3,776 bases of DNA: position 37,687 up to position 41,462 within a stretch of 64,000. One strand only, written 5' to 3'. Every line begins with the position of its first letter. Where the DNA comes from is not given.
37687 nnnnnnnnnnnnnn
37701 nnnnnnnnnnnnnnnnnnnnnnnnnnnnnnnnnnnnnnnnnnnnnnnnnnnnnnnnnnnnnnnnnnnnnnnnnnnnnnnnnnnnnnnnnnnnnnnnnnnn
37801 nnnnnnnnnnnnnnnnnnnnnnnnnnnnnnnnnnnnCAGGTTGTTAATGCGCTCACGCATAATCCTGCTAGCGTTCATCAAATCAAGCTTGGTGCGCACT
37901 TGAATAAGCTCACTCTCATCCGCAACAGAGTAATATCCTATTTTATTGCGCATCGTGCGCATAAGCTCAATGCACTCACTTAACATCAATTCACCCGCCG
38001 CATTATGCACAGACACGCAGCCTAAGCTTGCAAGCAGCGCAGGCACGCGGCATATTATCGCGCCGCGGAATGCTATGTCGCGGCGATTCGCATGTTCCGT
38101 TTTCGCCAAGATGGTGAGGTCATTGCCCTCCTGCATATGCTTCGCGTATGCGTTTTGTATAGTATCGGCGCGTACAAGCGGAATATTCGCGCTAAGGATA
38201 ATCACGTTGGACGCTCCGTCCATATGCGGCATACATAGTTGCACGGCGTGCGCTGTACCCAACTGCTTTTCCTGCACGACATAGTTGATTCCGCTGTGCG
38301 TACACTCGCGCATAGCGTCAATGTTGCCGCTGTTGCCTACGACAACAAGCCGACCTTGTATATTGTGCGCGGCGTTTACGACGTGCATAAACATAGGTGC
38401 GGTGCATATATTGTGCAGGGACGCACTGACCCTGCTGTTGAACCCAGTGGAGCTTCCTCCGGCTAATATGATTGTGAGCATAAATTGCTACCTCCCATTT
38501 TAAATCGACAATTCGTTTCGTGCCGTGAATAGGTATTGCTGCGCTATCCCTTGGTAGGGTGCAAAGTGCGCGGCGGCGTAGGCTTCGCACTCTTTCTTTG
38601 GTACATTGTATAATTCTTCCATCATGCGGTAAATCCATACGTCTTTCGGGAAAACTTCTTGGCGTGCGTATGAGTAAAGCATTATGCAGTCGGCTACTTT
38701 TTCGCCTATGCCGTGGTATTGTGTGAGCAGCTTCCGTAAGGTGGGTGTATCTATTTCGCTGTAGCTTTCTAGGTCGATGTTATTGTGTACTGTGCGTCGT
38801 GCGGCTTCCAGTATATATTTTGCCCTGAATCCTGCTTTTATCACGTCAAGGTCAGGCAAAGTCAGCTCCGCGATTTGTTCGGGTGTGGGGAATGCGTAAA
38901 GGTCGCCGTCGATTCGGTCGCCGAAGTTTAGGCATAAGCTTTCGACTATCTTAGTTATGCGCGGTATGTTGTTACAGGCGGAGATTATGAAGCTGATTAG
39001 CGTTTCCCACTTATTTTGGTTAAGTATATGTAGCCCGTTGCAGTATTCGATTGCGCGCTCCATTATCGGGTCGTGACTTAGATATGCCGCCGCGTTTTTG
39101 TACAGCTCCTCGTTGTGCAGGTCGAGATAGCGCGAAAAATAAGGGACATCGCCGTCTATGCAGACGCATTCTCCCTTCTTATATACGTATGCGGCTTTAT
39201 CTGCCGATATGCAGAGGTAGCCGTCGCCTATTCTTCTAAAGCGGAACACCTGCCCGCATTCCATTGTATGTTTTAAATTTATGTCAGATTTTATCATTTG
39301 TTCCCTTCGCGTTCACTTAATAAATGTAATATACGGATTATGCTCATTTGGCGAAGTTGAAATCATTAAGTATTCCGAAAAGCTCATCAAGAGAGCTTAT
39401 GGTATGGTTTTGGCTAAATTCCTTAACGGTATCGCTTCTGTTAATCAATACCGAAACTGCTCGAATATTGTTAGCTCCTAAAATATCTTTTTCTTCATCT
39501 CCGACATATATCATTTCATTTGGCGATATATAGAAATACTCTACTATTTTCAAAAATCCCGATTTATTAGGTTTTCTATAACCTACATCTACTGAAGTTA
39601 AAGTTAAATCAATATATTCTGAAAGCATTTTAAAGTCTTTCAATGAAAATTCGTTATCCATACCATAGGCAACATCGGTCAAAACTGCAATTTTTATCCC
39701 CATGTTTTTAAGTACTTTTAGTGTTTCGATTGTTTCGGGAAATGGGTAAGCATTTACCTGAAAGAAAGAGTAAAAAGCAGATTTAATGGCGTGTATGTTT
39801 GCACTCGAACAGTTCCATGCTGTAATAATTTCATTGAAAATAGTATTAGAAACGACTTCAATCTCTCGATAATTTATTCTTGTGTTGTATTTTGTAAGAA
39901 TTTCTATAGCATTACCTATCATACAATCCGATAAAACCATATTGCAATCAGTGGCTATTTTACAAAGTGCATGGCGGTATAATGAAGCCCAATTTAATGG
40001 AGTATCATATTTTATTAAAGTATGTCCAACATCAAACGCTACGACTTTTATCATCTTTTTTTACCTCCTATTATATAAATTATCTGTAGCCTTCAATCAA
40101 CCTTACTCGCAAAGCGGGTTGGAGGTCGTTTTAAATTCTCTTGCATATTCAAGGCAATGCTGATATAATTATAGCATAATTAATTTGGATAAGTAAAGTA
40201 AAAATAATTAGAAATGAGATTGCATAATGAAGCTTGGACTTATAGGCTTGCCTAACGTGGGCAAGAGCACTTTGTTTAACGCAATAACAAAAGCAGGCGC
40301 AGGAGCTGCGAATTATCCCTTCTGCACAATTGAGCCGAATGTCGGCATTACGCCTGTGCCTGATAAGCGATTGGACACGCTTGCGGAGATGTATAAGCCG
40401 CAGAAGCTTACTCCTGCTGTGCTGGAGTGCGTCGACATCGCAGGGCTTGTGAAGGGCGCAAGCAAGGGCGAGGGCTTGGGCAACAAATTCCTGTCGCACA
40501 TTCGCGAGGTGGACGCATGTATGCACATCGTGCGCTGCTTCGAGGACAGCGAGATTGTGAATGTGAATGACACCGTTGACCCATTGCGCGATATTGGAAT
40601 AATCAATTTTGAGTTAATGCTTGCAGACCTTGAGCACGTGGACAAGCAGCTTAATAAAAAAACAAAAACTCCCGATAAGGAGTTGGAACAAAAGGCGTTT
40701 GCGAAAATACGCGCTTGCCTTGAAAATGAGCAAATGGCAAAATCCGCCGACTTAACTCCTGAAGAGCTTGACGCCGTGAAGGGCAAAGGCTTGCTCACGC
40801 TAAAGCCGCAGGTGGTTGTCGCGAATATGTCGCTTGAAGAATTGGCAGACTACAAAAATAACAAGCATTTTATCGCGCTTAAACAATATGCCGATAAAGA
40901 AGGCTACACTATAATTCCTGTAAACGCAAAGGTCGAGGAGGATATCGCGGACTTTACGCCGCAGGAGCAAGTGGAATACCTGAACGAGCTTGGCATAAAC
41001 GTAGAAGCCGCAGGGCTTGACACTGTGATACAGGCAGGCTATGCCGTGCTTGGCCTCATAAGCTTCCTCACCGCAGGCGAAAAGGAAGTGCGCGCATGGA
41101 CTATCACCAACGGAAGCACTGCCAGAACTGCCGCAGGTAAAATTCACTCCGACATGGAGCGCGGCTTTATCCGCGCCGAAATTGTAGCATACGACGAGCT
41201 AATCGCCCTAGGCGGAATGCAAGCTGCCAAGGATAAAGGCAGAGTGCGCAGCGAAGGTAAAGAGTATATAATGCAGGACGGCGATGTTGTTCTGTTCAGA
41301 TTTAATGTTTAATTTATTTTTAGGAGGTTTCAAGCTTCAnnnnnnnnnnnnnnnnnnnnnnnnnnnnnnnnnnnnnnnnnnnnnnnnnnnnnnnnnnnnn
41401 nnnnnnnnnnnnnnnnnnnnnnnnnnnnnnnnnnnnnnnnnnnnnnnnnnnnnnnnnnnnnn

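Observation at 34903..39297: Operon ogg, glmU-like (degenerate nucleotidyltransferase motif), MBL-fold hydrolase and GAF/HD-GYP phosphodiesterase.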

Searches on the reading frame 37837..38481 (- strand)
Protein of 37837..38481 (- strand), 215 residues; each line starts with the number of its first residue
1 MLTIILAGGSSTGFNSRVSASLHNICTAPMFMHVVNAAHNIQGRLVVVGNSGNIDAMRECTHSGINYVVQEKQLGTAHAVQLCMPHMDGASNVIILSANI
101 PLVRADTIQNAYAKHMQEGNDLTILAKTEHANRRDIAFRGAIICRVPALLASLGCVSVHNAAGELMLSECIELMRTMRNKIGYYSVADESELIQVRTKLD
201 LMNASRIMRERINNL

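Call 44: search_protein_representatives(protein=window:37837-38481:-)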
Query: 215 residues. Proteins with E-value up to 0.001 (for the whole library): 3528; up to 1e-10: 309; up to 1e-30: 1. The best 150 are listed.
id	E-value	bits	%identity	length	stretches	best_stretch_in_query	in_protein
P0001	3.2e-134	461.0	100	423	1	1-215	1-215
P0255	1.8e-20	90.0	32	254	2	3-126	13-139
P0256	1.9e-20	89.9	35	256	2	3-126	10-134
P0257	6.0e-20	88.2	32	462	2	3-126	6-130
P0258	2.0e-19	86.5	36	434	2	2-123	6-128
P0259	1.9e-18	83.4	35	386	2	2-126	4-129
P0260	3.0e-18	82.7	34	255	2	3-127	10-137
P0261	3.9e-18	82.3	33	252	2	3-127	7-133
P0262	7.7e-18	81.4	33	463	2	3-126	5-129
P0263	8.7e-18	81.2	34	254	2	3-127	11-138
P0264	1.0e-17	80.9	32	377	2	3-126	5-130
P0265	1.3e-17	80.6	36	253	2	2-126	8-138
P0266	2.6e-17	79.6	30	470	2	3-127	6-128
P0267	3.3e-17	79.3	32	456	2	3-126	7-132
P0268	3.6e-17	79.2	32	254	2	4-126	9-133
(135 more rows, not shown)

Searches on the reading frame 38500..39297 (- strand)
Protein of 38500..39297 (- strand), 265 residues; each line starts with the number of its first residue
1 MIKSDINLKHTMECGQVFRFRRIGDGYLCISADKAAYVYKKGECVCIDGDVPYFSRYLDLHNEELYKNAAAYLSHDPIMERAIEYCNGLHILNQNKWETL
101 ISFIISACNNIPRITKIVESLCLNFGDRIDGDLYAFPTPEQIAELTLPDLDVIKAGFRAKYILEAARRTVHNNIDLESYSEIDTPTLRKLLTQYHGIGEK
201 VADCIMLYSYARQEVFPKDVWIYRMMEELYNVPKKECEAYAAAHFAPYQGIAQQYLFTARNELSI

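Call 3: search_protein_families(library=pfam, proteins=[window:38500-39297:-], max_evalue=0.01)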
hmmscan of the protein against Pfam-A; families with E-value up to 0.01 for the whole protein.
window:38500-39297:- (265 aa): 2 families
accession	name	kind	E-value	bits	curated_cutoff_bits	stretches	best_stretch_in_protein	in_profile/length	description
PF00730.31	HhH-GPD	-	4.5e-11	43.5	26.2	1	101-236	1-93/108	HhH-GPD superfamily base excision DNA repair protein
PF07934.18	OGG_N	-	3.1e-10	40.7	23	1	3-100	6-115/115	8-oxoguanine DNA glycosylase, N-terminal domain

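Call 4: search_protein_families(library=ncbifam, proteins=[window:38500-39297:-], max_evalue=0.01)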
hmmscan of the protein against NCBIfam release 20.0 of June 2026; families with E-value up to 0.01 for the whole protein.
window:38500-39297:- (265 aa): 3 families
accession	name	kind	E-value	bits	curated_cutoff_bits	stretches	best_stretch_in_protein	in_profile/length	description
TIGR00588.1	ogg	subfamily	2.3e-39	135.4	397.85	1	4-246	13-277/310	8-oxoguanine DNA-glycosylase (ogg)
NF053634.1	MonDNAglycDR2438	equivalog_domain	1.3e-05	24.9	400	1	162-237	82-155/219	monofunctional DNA glycosylase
NF007641.0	PRK10308.1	equivalog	0.001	18.7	229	1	118-222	135-241/285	DNA-3-methyladenine glycosylase 2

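Call 78: search_protein_families(library=padloc, proteins=[window:38500-39297:-], max_evalue=0.001)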
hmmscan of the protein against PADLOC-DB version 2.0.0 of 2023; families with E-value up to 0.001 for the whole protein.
window:38500-39297:- (265 aa): 0 families

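Call 88: search_solved_structures(query=window:38500-39297:-, show_alignments=1, max_evalue=0.00001)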
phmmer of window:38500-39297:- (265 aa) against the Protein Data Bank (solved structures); distinct sequences matched with E-value up to 0.00001: 39.
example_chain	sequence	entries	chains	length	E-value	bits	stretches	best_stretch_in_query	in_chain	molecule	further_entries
4ejy_A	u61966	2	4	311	1.4e-51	178.7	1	4-262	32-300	3-Methyladenine DNA glycosylase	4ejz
3f0z_A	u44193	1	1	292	1.2e-43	152.7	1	6-262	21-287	8-oxoguanine-DNA-glycosylase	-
3f10_A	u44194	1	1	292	4.2e-43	150.9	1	6-262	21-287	8-oxoguanine-DNA-glycosylase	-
3i0x_A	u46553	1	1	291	4.4e-43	150.8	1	6-262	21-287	8-oxoguanine-DNA-glycosylase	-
3i0w_A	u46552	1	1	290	4.5e-43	150.8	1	6-262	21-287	8-oxoguanine-DNA-glycosylase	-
1yqk_A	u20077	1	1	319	2.4e-18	69.7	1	58-231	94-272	N-glycosylase/DNA lyase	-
3ktu_A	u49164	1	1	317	2.6e-18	69.6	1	58-231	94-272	N-glycosylase/DNA lyase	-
2i5w_A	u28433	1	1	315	2.8e-18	69.5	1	58-231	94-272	N-glycosylase/DNA lyase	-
9kky_A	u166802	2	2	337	2.9e-18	69.4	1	58-231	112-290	N-glycosylase/DNA lyase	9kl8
2nof_A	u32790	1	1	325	6.2e-18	68.4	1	58-231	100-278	N-glycosylase/DNA lyase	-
1yql_A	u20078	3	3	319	8.7e-18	67.9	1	58-231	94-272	N-glycosylase/DNA lyase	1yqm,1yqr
2nob_A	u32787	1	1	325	1.2e-17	67.4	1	58-231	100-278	N-glycosylase/DNA lyase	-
2noi_A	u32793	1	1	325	1.3e-17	67.4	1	58-231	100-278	N-glycosylase/DNA lyase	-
3ih7_A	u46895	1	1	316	9.9e-17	64.4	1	58-231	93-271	N-glycosylase/DNA lyase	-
10mn_A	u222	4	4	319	1.1e-16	64.2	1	58-231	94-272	N-glycosylase/DNA lyase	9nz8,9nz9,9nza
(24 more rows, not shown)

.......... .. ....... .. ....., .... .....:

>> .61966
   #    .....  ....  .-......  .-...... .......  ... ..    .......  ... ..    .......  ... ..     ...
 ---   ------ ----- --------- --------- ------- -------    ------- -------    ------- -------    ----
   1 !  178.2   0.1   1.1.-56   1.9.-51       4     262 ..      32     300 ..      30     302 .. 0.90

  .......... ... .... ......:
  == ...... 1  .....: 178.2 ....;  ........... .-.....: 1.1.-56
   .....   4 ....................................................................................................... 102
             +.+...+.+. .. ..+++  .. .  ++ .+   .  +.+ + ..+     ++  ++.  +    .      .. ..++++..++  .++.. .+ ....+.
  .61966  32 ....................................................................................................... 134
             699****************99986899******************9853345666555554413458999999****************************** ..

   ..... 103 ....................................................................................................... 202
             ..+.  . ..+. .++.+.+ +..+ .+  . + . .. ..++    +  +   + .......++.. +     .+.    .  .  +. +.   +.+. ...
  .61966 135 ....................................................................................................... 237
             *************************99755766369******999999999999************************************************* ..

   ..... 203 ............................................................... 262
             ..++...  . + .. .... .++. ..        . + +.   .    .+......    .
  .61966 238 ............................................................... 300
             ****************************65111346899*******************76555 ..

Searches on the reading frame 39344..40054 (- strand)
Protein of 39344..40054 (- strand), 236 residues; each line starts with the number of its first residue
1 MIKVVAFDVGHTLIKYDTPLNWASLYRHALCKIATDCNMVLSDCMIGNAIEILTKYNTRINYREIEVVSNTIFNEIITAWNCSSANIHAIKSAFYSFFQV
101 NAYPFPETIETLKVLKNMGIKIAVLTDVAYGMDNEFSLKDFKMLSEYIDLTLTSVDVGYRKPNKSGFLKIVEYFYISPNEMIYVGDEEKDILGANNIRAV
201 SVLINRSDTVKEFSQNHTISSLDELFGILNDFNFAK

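Call 3: search_protein_families(library=pfam, proteins=[window:39344-40054:-], max_evalue=0.01)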
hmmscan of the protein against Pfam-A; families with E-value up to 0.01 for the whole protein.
window:39344-40054:- (236 aa): 3 families
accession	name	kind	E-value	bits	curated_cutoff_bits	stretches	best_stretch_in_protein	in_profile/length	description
PF13419.12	HAD_2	-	1.6e-17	64.6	23.8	1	59-199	31-173/178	Haloacid dehalogenase-like hydrolase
PF00702.32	Hydrolase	-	4.7e-16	60.2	26.4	1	2-196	1-189/191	haloacid dehalogenase-like hydrolase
PF13242.12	Hydrolase_like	-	7.7e-06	26.2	22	1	159-206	2-50/75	HAD-hyrolase-like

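Call 4: search_protein_families(library=ncbifam, proteins=[window:39344-40054:-], max_evalue=0.01)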
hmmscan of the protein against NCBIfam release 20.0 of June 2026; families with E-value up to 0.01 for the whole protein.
window:39344-40054:- (236 aa): 31 families (the best 25 are shown)
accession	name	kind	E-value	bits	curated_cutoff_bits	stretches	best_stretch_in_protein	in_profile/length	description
TIGR02253.1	CTE7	subfamily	1.4e-19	70.7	169.75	1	1-225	1-220/221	TIGR02253 family HAD-type hydrolase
TIGR02254.1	YjjG_YfnB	equivalog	9.5e-16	57.9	159.9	1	66-229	61-223/223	YjjG family noncanonical pyrimidine nucleotidase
NF053830.1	RUBPPhHalo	equivalog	3.4e-14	53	330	1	82-223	82-228/234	ribulose-1,5-bisphosphate 5-phosphatase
TIGR02252.1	DREG-2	subfamily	4.1e-13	49.6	155.2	1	3-201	1-201/203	HAD hydrolase, REG-2-like, family IA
NF009695.0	PRK13222.1-2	equivalog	5.5e-12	45.7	225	1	86-229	73-222/226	phosphoglycolate phosphatase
NF009804.0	PRK13288.1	equivalog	8.1e-12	45.1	218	1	105-231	84-212/215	pyrophosphatase PpaX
TIGR01662.1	HAD-SF-IIIA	subfamily_domain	3.2e-11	43.5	44.6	1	101-202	23-136/141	HAD-IIIA family hydrolase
NF009694.0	PRK13222.1-1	equivalog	3.7e-10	39.5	415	1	2-231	7-234/252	phosphoglycolate phosphatase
TIGR00213.1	GmhB_yaeD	subfamily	6.9e-09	35.6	149.6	1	108-157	31-80/176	D-glycero-beta-D-manno-heptose 1,7-bisphosphate 7-phosphatase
NF006991.0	PRK09456.1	equivalog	7.4e-09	35.6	295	1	106-216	87-196/199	glucose-1-phosphatase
TIGR01449.2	PGP_bact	equivalog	2e-08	34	180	1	101-225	83-209/213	phosphoglycolate phosphatase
TIGR01428.1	HAD_type_II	equivalog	2.3e-08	34.3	125.4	1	3-208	2-194/197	haloacid dehalogenase type II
NF009697.0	PRK13222.1-4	equivalog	4.1e-08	32.8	327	1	98-201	89-190/232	phosphoglycolate phosphatase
NF006506.0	PRK08942.1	equivalog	1.5e-07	31.1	178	1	160-218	102-161/182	D-glycero-beta-D-manno-heptose 1,7-bisphosphate 7-phosphatase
NF006976.0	PRK09449.1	equivalog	1.7e-06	27.7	183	1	60-229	51-222/225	pyrimidine 5'-nucleotidase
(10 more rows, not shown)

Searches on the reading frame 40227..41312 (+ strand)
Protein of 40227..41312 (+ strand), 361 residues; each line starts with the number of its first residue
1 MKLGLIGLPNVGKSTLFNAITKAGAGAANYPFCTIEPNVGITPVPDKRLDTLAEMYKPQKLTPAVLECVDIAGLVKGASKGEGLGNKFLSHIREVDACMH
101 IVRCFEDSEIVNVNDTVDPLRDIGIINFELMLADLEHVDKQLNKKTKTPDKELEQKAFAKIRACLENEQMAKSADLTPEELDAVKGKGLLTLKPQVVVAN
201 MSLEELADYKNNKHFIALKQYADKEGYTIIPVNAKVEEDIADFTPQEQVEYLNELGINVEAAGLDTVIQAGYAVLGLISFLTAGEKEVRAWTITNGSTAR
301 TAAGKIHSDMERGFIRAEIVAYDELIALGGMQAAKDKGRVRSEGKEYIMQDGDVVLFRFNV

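Call 65: list_cluster_members(proteins=[window:40227-41312:+, window:17657-19291:-, window:15985-17622:-, window:8955-11093:-, window:29640-30635:-, window:38500-39297:-, window:60712-63489:-, window:33360-34898:-, P0135, P0404])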
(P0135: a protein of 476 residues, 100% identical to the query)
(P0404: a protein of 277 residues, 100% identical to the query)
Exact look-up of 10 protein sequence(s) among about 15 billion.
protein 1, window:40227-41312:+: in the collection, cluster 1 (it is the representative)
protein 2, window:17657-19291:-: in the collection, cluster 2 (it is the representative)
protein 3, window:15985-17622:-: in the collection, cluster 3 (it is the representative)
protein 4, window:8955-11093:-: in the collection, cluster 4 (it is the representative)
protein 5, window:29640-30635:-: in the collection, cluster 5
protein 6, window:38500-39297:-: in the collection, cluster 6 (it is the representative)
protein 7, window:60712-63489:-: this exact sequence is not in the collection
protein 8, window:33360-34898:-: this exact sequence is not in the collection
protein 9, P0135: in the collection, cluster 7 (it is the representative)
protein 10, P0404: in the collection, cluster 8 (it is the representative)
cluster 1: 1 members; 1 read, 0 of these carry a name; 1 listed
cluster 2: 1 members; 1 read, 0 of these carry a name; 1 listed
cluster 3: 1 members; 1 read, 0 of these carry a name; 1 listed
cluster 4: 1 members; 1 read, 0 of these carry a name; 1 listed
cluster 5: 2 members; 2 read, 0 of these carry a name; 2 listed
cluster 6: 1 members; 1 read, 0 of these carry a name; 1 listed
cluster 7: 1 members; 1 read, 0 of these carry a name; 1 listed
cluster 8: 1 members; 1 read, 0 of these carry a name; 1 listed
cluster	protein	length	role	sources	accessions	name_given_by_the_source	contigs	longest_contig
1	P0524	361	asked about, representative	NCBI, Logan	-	-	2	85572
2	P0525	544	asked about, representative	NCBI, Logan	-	-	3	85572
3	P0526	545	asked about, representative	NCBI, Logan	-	-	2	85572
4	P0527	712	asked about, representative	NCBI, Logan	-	-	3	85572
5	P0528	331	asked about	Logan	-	-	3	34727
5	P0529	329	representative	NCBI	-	-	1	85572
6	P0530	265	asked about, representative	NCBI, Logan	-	-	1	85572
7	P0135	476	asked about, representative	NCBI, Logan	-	-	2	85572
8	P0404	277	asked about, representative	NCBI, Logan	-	-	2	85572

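Call 66: find_encoding_contigs(protein=P0525, flank=2000, max_places=4)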
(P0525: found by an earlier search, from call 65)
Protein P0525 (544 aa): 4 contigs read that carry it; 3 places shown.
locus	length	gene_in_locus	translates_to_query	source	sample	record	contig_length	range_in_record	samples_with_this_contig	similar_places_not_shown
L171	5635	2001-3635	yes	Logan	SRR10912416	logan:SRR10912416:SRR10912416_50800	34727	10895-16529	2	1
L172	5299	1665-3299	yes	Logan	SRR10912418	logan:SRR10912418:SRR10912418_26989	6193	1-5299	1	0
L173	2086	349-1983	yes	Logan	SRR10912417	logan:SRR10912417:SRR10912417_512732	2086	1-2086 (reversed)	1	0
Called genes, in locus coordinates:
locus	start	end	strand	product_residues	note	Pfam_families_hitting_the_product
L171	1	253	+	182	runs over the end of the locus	PF13302:Acetyltransf_3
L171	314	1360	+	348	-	PF18975:DUF5711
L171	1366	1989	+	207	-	PF02674:Colicin_V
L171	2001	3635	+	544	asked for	PF00920:ILVD_EDD_N, PF24877:ILV_EDD_C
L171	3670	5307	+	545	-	PF07497:Rho_RNA_bind, PF22707:S1CSD-TOTE-2 (weak), PF00006:ATP-synt_ab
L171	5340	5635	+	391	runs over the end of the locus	PF13527:Acetyltransf_9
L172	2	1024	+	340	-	?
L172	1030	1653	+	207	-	PF02674:Colicin_V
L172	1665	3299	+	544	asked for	PF00920:ILVD_EDD_N, PF24877:ILV_EDD_C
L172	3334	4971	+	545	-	PF07497:Rho_RNA_bind, PF22707:S1CSD-TOTE-2 (weak), PF00006:ATP-synt_ab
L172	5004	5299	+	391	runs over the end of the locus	PF13527:Acetyltransf_9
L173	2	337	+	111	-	?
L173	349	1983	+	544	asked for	PF00920:ILVD_EDD_N, PF24877:ILV_EDD_C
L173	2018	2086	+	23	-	?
